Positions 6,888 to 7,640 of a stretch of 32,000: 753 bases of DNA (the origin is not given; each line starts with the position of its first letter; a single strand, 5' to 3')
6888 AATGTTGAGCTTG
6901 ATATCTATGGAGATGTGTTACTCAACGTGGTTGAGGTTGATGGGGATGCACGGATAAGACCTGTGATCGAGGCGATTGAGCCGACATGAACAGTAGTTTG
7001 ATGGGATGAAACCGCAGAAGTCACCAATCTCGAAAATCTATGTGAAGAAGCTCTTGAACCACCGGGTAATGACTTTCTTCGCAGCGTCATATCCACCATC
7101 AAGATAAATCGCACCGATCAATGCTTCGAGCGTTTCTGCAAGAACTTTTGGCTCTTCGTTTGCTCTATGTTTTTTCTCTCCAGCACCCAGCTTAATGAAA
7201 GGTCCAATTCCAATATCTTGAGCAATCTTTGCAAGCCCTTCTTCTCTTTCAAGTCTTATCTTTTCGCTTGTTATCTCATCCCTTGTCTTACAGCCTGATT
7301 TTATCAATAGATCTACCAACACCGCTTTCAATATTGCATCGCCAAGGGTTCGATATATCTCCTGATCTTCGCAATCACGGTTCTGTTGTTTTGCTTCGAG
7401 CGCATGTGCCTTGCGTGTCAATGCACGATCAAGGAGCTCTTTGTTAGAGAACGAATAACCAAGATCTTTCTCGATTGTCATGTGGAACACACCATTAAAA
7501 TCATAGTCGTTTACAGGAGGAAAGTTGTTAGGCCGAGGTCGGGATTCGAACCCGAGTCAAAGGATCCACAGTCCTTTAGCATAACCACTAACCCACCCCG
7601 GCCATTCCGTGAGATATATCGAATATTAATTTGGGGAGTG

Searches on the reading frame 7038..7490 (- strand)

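Call 60: search_protein_families(library=pfam, proteins=[window:7038-7490:-], max_evalue=0.0001)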
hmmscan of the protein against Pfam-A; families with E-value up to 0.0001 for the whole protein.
window:7038-7490:- (150 aa): 2 families
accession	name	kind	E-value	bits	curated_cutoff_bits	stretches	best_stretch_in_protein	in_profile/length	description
PF14622.11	Ribonucleas_3_3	-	1.7e-25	90.1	35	1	16-145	1-124/128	Ribonuclease-III-like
PF00636.31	Ribonuclease_3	-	1.7e-17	64.5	27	1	47-133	4-102/102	Ribonuclease III domain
